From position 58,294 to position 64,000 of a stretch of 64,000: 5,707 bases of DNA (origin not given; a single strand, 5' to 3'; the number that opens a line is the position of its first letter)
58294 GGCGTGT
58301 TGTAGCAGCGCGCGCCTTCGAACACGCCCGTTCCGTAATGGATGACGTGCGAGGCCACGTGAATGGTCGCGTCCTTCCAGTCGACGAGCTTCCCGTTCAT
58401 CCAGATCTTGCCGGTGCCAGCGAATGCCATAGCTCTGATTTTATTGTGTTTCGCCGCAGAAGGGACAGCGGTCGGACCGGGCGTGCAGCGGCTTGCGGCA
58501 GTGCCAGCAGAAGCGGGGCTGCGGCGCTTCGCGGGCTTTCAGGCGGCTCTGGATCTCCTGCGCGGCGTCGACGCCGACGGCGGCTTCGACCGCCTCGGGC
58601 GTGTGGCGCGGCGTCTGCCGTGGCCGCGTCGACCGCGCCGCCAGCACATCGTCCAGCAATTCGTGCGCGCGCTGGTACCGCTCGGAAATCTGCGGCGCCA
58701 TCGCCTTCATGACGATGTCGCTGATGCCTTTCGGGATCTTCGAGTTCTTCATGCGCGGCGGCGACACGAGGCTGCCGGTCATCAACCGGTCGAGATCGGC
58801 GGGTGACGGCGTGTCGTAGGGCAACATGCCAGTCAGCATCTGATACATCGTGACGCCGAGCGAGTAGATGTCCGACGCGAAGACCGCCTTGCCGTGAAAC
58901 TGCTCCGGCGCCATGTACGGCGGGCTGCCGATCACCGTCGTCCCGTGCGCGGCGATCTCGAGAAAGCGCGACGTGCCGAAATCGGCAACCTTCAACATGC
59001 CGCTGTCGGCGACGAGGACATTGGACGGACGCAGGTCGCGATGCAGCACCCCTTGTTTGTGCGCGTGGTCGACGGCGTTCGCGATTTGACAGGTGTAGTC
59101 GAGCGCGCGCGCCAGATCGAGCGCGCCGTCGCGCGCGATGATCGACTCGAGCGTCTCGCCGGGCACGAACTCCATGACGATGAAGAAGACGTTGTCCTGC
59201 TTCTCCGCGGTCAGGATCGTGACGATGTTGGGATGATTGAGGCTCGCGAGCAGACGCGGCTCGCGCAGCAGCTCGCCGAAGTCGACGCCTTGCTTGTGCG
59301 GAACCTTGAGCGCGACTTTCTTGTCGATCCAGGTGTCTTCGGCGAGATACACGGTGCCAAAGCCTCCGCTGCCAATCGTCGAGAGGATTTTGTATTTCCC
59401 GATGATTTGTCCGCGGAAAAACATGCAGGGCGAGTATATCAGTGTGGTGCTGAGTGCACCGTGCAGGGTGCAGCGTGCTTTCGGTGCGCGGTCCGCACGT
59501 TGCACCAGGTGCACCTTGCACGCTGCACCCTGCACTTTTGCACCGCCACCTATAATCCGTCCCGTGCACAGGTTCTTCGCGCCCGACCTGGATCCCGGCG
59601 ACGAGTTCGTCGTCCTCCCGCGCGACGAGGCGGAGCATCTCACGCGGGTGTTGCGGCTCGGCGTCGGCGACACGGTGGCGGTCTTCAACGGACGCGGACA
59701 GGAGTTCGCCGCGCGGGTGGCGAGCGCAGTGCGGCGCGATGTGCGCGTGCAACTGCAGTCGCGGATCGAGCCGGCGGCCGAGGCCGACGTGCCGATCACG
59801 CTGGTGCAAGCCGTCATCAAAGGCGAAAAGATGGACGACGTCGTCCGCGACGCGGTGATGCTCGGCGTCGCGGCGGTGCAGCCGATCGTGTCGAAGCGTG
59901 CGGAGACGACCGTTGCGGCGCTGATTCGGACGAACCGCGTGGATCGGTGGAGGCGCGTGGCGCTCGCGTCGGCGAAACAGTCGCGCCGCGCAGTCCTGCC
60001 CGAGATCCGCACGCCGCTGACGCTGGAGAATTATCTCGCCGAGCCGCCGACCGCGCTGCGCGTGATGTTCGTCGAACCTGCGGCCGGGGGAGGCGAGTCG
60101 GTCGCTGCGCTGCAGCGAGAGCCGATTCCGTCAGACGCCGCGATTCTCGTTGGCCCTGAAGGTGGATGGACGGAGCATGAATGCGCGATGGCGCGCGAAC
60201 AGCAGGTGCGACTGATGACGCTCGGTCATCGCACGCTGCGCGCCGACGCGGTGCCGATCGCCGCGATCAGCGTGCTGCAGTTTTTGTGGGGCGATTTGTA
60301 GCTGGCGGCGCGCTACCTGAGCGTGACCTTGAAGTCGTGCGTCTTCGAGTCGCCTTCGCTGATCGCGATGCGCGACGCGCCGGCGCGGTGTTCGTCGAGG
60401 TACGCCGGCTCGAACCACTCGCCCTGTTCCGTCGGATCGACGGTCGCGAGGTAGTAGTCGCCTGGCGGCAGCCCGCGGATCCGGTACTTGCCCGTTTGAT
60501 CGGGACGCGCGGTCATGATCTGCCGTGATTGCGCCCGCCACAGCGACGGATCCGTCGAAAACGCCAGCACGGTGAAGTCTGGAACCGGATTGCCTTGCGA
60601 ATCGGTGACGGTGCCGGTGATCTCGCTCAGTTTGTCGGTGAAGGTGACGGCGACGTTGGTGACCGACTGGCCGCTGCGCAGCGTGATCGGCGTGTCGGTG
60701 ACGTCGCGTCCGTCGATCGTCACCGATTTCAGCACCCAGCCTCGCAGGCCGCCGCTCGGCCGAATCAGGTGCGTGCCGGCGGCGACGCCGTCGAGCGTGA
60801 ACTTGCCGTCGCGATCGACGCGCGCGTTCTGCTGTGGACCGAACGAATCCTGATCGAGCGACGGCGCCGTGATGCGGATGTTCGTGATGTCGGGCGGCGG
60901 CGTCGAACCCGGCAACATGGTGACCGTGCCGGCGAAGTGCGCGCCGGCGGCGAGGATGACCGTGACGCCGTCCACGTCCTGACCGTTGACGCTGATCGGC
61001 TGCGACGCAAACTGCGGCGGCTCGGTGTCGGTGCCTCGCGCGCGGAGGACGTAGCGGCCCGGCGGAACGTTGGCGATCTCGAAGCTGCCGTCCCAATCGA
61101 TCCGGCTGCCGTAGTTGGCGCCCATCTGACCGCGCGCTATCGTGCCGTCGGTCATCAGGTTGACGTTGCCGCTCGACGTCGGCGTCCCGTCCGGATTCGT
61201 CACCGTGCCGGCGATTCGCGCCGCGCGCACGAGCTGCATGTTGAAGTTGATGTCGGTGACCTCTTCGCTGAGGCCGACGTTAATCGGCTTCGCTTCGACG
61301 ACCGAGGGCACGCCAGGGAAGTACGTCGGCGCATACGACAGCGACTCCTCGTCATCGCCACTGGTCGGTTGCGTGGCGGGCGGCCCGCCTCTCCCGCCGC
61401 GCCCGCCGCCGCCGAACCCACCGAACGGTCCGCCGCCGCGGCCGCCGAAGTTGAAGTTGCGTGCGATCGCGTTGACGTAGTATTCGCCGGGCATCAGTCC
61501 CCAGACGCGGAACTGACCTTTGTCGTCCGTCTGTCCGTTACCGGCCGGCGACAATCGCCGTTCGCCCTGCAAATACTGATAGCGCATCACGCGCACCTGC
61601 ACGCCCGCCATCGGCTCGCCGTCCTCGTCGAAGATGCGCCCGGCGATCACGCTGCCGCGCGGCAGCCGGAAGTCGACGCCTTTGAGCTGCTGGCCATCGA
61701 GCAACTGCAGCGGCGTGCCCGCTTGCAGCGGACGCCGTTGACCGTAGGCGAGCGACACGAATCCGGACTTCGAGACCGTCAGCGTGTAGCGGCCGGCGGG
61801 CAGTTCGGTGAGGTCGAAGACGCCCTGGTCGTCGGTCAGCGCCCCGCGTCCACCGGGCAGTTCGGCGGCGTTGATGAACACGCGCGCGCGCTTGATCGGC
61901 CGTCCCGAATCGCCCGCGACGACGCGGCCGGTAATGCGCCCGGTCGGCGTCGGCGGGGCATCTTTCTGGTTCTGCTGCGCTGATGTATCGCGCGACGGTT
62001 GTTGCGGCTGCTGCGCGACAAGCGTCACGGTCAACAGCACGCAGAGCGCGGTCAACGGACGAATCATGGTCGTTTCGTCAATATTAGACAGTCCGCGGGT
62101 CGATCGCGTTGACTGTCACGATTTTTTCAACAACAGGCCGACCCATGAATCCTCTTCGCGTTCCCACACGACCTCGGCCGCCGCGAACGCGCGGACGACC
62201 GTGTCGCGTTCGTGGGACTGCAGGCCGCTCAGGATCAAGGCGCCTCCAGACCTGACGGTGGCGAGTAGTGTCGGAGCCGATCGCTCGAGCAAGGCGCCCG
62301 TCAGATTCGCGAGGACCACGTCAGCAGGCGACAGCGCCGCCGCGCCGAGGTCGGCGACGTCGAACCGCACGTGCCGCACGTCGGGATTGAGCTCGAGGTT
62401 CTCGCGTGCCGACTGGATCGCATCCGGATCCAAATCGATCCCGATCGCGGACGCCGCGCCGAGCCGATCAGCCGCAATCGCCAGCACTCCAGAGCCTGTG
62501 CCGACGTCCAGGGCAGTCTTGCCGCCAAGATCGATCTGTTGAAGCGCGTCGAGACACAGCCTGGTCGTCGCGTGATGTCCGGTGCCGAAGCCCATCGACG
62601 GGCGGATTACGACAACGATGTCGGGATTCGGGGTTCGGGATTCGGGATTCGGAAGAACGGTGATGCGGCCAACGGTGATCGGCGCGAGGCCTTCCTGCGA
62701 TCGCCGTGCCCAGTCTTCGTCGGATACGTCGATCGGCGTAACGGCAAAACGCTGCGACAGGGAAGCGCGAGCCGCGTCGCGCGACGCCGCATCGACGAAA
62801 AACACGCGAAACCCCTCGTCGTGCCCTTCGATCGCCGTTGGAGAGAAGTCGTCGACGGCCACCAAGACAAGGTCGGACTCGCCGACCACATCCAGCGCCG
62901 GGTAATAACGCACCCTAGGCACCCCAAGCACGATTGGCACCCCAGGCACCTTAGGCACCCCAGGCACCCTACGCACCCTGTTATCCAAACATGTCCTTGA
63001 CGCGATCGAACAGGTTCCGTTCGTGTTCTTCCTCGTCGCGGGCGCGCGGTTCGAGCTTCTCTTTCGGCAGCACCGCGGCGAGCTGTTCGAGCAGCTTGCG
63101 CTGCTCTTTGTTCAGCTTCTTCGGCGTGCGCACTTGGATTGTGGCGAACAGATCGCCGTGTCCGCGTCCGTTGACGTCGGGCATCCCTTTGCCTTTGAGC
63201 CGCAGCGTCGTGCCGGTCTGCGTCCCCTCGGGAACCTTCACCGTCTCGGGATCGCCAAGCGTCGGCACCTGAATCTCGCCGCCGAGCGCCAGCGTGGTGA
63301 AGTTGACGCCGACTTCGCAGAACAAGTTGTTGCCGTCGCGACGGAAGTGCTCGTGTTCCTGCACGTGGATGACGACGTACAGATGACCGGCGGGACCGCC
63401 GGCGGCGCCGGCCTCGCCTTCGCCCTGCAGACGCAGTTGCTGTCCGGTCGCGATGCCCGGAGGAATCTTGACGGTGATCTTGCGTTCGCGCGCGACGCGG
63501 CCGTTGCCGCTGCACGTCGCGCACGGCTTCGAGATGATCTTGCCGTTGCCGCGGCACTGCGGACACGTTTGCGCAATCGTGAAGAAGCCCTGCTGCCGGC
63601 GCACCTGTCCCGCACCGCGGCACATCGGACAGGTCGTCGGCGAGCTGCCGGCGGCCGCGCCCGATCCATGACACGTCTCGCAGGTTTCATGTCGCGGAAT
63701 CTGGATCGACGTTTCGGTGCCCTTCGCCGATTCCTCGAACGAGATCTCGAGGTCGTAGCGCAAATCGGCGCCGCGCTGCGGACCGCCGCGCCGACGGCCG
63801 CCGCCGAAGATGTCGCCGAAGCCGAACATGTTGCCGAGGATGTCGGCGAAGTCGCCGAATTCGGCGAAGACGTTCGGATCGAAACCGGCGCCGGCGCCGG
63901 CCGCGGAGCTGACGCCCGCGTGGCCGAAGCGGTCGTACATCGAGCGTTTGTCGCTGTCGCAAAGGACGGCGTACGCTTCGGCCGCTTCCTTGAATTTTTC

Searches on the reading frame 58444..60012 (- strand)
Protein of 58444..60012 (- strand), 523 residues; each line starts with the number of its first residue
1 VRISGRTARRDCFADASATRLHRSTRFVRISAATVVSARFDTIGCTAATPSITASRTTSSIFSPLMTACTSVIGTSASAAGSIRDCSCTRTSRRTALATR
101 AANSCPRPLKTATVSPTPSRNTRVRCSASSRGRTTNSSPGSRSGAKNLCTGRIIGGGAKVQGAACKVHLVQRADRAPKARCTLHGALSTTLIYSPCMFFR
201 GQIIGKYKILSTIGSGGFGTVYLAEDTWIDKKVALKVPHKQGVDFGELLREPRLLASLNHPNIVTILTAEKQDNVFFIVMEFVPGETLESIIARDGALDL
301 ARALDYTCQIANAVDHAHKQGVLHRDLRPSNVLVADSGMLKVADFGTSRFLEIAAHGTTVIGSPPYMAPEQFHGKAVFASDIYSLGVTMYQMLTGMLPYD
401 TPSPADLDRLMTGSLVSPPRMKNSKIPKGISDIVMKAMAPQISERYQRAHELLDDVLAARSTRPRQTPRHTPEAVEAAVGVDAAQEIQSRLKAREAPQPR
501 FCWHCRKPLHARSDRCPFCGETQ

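Call 60: search_protein_families(library=pfam, proteins=[window:58444-60012:-], max_evalue=0.00001)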
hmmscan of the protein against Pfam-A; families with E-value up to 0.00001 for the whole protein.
window:58444-60012:- (523 aa): 2 families
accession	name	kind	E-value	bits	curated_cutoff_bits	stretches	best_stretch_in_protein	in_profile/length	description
PF00069.31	Pkinase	-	1.4e-50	172.6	31.7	1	207-452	1-257/263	Protein kinase domain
PF07714.23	PK_Tyr_Ser-Thr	-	6.9e-36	124.3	23.1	1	209-446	3-249/258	Protein tyrosine and serine/threonine kinase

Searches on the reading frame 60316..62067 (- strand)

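Call 60: search_protein_families(library=pfam, proteins=[window:60316-62067:-], max_evalue=0.00001)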
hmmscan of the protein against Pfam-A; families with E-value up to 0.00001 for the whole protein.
window:60316-62067:- (584 aa): 10 families
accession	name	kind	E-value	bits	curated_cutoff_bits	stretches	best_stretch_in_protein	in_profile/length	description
PF13620.12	CarboxypepD_reg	-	3e-49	165.7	32.3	4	45-122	2-69/82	Carboxypeptidase regulatory-like domain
PF13715.12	CarbopepD_reg_2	-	2.2e-20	72.9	32.2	1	45-105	1-57/88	CarboxypepD_reg-like domain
PF09430.16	EMC7_beta-sandw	-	6.7e-13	49.3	26.6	0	320-348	22-50/122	ER membrane protein complex subunit 7, beta-sandwich domain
PF17802.7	SpaA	-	1.6e-12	47.9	23.1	0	147-198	9-56/91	Prealbumin-like fold domain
PF14686.12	fn3_3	-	5.8e-12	45.7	24.4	0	304-341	11-49/75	Polysaccharide lyase family 4, domain II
PF17210.9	SdrD_B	-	5.7e-11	43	29.7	0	509-547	31-69/112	SdrD B-like domain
PF10670.15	DUF4198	-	3.9e-10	40.7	34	0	143-202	151-207/209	Domain of unknown function (DUF4198)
PF00775.27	Dioxygenase_C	-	4.8e-07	29.9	27.3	0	140-199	31-99/182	Dioxygenase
PF02369.22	Big_1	-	5.7e-07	30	34.9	0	482-507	20-44/93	Bacterial Ig-like domain (group 1)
PF25020.1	TTR_TEN1-4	-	9.9e-07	29.1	27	0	137-163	5-31/86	Teneurin TTR-like domain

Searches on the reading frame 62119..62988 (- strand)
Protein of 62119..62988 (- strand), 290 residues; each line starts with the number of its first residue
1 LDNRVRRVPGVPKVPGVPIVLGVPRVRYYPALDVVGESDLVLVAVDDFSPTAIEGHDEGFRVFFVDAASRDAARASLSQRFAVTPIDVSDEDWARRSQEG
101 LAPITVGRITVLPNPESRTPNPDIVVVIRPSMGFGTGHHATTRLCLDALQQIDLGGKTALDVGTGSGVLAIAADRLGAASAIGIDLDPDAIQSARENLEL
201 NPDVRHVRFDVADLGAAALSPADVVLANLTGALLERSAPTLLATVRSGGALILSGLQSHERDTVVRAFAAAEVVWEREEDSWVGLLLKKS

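Call 60: search_protein_families(library=pfam, proteins=[window:62119-62988:-], max_evalue=0.00001)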
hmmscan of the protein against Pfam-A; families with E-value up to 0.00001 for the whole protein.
window:62119-62988:- (290 aa): 7 families
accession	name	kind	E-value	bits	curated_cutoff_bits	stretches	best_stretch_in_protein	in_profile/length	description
PF06325.19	PrmA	-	1.1e-50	173.3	22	1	77-289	81-295/296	Ribosomal protein L11 methyltransferase (PrmA)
PF13847.12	Methyltransf_31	-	3.5e-10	40.2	27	1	156-238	4-91/145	Methyltransferase domain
PF13649.12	Methyltransf_25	-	9.2e-10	39.5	27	1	160-242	2-86/97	Methyltransferase domain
PF08241.18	Methyltransf_11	-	3e-07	31.4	21.2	1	160-231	1-70/95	Methyltransferase domain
PF05175.20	MTS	-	3.7e-07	30.4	23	1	141-228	19-105/170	Methyltransferase small domain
PF08242.18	Methyltransf_12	-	1e-06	29.8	30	1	160-230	1-74/98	Methyltransferase domain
PF01135.25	PCMT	-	5.8e-06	26.7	20.3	1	144-254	64-172/210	Protein-L-isoaspartate(D-aspartate) O-methyltransferase (PCMT)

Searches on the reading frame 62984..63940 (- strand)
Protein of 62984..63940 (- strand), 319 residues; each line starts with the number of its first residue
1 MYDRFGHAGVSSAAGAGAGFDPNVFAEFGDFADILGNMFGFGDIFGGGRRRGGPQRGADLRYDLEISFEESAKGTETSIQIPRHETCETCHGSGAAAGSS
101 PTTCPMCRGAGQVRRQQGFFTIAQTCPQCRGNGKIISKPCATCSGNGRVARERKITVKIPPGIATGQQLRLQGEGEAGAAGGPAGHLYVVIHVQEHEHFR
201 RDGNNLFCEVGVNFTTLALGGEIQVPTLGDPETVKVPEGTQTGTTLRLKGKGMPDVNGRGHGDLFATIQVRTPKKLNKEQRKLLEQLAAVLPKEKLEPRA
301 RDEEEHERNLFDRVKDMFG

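Call 60: search_protein_families(library=pfam, proteins=[window:62984-63940:-], max_evalue=0.00001)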
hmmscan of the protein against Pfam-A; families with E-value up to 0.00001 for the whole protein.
window:62984-63940:- (319 aa): 2 families
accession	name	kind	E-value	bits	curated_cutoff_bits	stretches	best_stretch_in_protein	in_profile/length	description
PF01556.23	DnaJ_C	-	1.3e-52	178.3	26.6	1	60-273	1-152/152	DnaJ C terminal domain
PF00684.25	DnaJ_CXXCXGXG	-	4.7e-17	62.5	32.7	1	87-147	1-65/65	DnaJ central domain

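Call 62: find_encoding_contigs(protein=window:62984-63940:-, flank=10000, max_places=2)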
Protein window:62984-63940:- (319 aa): no gene with exactly this product is on record in the collection.
